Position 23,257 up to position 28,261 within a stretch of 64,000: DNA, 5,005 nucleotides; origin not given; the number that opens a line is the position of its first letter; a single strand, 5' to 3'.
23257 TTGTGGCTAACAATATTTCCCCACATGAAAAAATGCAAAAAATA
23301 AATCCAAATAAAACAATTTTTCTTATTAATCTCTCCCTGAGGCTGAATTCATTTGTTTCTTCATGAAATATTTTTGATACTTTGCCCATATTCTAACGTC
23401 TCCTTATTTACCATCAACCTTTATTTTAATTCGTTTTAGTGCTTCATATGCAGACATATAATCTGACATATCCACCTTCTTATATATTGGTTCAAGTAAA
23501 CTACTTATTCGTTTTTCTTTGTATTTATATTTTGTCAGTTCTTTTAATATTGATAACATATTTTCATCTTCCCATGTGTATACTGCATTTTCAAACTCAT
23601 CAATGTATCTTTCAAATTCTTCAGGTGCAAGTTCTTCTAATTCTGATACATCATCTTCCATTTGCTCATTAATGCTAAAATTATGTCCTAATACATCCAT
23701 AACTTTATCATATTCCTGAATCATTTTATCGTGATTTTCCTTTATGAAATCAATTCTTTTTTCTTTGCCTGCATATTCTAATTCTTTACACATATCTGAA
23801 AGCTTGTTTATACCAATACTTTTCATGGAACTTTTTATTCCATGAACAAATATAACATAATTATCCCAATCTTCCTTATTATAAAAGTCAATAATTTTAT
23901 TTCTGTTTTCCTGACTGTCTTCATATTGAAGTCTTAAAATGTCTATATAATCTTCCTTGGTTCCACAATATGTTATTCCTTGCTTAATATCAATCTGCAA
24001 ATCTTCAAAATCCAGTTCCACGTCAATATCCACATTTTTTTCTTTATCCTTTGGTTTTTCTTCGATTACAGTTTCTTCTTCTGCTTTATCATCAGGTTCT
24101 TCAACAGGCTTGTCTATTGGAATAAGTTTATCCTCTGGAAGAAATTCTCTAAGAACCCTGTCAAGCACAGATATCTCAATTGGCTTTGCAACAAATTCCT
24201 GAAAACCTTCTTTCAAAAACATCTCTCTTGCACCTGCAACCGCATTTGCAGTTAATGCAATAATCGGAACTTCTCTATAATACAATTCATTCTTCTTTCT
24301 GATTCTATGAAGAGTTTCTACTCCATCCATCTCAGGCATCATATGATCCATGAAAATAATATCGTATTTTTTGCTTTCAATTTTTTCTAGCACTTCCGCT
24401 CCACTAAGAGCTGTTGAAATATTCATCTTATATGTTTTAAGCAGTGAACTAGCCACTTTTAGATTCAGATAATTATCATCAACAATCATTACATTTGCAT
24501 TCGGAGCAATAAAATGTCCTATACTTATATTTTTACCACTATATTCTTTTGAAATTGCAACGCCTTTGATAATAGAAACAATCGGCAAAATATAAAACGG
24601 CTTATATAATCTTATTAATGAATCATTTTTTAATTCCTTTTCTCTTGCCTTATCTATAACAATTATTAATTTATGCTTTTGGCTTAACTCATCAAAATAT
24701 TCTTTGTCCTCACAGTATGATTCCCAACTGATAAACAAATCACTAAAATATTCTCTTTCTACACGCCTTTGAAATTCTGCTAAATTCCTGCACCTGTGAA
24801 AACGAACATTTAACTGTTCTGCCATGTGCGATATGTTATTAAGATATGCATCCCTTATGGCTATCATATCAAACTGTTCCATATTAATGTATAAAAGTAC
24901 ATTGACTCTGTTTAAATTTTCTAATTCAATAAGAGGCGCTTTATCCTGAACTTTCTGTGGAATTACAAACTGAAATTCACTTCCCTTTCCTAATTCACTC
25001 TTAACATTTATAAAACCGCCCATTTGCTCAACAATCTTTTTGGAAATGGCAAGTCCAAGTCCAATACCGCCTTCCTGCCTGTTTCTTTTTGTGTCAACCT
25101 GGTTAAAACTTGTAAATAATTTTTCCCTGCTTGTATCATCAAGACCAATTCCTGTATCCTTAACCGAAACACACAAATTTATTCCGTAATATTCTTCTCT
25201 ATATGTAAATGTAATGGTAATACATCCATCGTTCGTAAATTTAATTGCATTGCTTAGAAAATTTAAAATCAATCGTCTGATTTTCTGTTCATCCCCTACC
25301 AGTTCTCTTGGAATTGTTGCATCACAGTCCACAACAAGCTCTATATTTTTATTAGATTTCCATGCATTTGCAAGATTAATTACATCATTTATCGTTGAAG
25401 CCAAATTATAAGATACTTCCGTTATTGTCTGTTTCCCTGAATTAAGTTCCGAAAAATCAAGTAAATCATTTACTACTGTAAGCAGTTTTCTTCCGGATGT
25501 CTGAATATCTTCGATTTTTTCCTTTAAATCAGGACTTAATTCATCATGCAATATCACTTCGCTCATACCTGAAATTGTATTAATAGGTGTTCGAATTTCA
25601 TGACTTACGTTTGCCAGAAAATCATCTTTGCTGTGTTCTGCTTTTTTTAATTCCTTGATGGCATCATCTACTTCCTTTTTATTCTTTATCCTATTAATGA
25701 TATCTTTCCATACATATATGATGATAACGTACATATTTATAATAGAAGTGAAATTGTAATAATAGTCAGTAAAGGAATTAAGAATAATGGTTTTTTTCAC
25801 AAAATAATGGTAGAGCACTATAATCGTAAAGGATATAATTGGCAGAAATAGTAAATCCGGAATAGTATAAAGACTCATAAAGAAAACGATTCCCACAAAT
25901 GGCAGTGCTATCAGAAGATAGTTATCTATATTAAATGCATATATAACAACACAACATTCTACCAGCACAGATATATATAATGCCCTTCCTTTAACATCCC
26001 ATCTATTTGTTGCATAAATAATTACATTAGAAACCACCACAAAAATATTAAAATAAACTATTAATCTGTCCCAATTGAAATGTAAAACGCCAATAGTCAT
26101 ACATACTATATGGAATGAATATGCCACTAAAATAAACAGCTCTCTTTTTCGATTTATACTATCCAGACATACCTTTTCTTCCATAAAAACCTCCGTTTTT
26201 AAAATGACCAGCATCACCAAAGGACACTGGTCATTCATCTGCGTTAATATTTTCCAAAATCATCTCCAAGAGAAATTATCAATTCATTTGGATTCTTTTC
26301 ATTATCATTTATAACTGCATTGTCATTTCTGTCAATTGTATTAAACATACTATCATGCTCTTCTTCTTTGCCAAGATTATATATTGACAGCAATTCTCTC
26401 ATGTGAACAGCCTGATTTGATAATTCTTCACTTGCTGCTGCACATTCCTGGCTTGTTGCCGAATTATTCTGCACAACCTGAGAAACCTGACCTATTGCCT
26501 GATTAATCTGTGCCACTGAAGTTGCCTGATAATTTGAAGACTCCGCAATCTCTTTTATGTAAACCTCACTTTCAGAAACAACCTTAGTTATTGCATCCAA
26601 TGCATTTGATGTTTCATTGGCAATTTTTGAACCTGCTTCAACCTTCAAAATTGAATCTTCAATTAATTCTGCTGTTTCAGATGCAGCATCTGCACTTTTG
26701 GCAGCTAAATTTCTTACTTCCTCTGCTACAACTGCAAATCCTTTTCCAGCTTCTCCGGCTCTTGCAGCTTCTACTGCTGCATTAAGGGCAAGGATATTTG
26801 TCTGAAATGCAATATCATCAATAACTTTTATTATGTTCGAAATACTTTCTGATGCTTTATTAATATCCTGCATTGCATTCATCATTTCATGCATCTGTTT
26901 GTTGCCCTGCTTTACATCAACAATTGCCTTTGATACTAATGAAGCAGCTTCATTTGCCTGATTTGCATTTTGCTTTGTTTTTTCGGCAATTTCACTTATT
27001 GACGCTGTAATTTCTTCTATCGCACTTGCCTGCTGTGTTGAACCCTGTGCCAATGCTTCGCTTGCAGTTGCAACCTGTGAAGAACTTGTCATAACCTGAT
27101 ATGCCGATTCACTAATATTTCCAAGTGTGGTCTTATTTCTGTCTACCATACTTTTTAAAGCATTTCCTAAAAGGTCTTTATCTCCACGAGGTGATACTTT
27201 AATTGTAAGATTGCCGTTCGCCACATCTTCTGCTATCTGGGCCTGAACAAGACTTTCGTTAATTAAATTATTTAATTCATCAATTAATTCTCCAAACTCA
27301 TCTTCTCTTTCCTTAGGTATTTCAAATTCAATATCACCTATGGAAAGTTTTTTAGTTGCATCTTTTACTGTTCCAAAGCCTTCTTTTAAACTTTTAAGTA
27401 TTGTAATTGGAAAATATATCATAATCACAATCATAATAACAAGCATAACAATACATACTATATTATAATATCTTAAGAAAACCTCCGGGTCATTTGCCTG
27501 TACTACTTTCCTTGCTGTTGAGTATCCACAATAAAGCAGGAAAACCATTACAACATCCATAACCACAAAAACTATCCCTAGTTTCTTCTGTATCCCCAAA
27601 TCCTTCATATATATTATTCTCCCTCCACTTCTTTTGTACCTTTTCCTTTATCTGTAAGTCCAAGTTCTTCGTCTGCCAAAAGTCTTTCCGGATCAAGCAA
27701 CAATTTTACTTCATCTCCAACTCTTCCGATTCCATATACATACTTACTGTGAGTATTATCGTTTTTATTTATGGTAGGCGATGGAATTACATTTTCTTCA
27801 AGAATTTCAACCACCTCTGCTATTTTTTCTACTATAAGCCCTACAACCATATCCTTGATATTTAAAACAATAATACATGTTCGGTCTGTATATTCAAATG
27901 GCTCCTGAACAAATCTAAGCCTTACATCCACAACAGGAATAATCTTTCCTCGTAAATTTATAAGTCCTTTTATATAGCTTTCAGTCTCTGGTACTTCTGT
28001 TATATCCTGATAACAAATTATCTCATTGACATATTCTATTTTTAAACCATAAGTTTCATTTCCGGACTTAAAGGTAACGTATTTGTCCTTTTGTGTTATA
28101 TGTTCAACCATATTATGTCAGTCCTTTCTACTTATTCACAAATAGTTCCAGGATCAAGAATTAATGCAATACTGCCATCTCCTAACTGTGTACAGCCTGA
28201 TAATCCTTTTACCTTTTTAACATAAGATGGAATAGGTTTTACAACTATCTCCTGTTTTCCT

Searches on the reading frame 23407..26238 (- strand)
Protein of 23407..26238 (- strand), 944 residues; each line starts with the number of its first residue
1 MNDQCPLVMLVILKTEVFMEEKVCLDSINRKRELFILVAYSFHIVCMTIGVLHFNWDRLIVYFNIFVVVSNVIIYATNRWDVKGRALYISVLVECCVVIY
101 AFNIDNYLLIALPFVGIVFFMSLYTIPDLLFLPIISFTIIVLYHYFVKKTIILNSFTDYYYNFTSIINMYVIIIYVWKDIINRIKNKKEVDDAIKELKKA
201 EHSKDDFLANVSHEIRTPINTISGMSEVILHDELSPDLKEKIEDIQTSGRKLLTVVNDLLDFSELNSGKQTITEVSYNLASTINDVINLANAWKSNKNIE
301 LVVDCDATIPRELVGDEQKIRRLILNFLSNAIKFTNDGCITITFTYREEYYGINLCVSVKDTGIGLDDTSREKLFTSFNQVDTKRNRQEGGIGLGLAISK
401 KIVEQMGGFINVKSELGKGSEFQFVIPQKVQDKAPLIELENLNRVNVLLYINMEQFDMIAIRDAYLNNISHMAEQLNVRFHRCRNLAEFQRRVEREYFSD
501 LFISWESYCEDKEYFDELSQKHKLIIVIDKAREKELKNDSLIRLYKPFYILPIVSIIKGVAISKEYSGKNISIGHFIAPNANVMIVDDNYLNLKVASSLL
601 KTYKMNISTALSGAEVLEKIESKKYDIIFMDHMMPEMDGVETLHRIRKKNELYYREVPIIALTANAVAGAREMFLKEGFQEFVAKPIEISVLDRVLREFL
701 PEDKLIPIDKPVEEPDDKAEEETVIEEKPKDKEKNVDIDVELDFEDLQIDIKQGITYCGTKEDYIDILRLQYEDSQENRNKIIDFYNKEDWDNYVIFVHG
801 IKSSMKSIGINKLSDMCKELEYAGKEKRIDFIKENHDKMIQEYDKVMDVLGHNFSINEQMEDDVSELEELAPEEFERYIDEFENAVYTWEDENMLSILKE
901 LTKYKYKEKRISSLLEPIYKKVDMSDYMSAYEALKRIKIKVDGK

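Call 3: search_protein_families(library=pfam, proteins=[window:23407-26238:-], max_evalue=1)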
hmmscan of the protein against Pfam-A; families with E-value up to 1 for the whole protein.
window:23407-26238:- (944 aa): 9 families
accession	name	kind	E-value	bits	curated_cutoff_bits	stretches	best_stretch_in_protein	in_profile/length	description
PF02518.31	HATPase_c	-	2.4e-26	92.8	26.4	1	315-428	1-109/111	Histidine kinase-, DNA gyrase B-, and HSP90-like ATPase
PF00072.30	Response_reg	-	2e-24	86.3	30.2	1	583-693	1-107/111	Response regulator receiver domain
PF00512.31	HisKA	-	2e-18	66.6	26.9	1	204-268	2-66/66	His Kinase A (phospho-acceptor) domain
PF01627.28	Hpt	-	0.00022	21.8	24.6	1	768-829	3-64/84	Hpt domain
PF23198.2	PDE8A_N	-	0.0024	18.2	29.6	1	603-681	35-113/147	PDE8A-like, N-terminal domain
PF12205.13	GIT1_C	-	0.0029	18.3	25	1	188-287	9-106/110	G protein-coupled receptor kinase-interacting protein 1 C term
PF13642.11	DUF4144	-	0.025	15.6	27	1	817-883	10-77/100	protein structure with unknown function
PF20274.4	cREC_REC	-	0.14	13.3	27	1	609-672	17-81/88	Cyclic-phosphate processing Receiver domain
PF13581.12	HATPase_c_2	-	0.16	12.4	27.4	1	328-396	40-104/127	Histidine kinase-like ATPase domain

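Call 49: search_protein_families(library=ncbifam, proteins=[window:23407-26238:-], max_evalue=1e-10)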
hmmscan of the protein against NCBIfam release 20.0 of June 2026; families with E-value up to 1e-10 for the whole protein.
window:23407-26238:- (944 aa): 78 families (the best 25 are shown)
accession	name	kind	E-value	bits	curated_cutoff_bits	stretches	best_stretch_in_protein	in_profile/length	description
NF008318.0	PRK11107.1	equivalog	3.8e-109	366.1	890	1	189-826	278-888/920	two-component sensor histidine kinase BarA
TIGR02956.1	TMAO_torS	equivalog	4.8e-99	332.8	676.5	2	191-449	451-706/967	TMAO reductase system sensor histidine kinase/response regulator TorS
NF041947.1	LuxQ_Vibrio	equivalog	1.8e-81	274.2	1200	2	159-435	425-703/843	quorum-sensing autoinducer 2 sensor kinase/phosphatase LuxQ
NF045901.1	HisKinLetSLeg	equivalog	2.9e-79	267.1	1650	1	186-709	273-798/906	two-component system sensor histidine kinase LetS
NF008302.0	PRK11091.1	equivalog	9.2e-76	255.6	838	2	184-453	266-534/779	aerobic respiration two-component sensor histidine kinase ArcB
NF011874.0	PRK15347.1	equivalog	1.6e-72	244.9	852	2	188-430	382-616/921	two component system sensor kinase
NF008099.0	PRK10841.1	equivalog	1.2e-69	235.1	920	1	173-699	439-939/949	two-component system sensor histidine kinase RcsC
NF038297.2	hybrid_HK_HrmK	equivalog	8.9e-68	229.4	725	2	172-434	203-463/607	hybrid histidine kinase/response regulator HrmK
NF008543.0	PRK11466.1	equivalog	2.9e-55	187.6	982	1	193-435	433-669/914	TMAO reductase system sensor histidine kinase/response regulator TorS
NF046044.1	PnpS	equivalog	1.2e-53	182.6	400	1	183-427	149-390/390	two-component system histidine kinase PnpS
NF047874.1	MASE3_PAS_HK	subfamily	2.6e-50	171.9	560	1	167-438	362-635/655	MASE3 domain-containing sensor histidine kinase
TIGR02966.1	phoR_proteo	equivalog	2.5e-48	164.8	334.2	1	194-425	104-332/333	phosphate regulon sensor histidine kinase PhoR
NF047465.1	hybrid_HK_LvrA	exception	2.8e-48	164.6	1200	1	186-430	184-424/819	hybrid histidine kinase/response regulator LvrA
NF041832.1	near_NosP_CTERM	subfamily_domain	9.9e-47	159.8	400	1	199-438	2-236/370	NahK/ErcS family hybrid sensor histidine kinase/response regulator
NF033092.0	HK_WalK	equivalog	5.3e-45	154.1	725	1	194-427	362-593/594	cell wall metabolism sensor histidine kinase WalK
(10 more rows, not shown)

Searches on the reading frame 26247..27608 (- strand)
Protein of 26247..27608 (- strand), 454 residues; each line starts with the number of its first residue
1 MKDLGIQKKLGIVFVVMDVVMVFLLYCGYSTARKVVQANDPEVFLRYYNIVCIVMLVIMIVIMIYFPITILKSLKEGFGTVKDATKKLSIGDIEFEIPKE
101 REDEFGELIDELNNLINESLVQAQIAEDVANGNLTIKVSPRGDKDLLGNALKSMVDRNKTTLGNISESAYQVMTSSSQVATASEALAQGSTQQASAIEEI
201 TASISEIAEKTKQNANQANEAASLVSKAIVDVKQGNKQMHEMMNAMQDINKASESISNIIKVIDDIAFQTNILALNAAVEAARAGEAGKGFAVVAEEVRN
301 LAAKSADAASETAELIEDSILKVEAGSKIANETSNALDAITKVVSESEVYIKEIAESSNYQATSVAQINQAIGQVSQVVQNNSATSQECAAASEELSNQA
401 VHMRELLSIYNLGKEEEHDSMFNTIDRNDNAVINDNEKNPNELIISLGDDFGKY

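Call 8: search_protein_families(library=pfam, proteins=[window:26247-27608:-], max_evalue=0.001)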
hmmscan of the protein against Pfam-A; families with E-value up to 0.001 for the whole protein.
window:26247-27608:- (454 aa): 2 families
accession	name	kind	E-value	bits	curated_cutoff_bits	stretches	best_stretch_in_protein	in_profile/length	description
PF00015.26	MCPsignal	-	1.8e-47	161.8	34.6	1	226-378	5-171/172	Methyl-accepting chemotaxis protein (MCP) signalling domain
PF00672.30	HAMP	-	0.00053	20.7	25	0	81-116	13-48/53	HAMP domain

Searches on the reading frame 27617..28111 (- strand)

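Call 8: search_protein_families(library=pfam, proteins=[window:27617-28111:-], max_evalue=0.001)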
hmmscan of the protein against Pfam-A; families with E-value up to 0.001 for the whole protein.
window:27617-28111:- (165 aa): 1 family
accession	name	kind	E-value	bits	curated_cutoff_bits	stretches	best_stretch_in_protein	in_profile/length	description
PF01584.24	CheW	-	3.1e-35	121.2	23.5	1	10-148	1-137/138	CheW-like domain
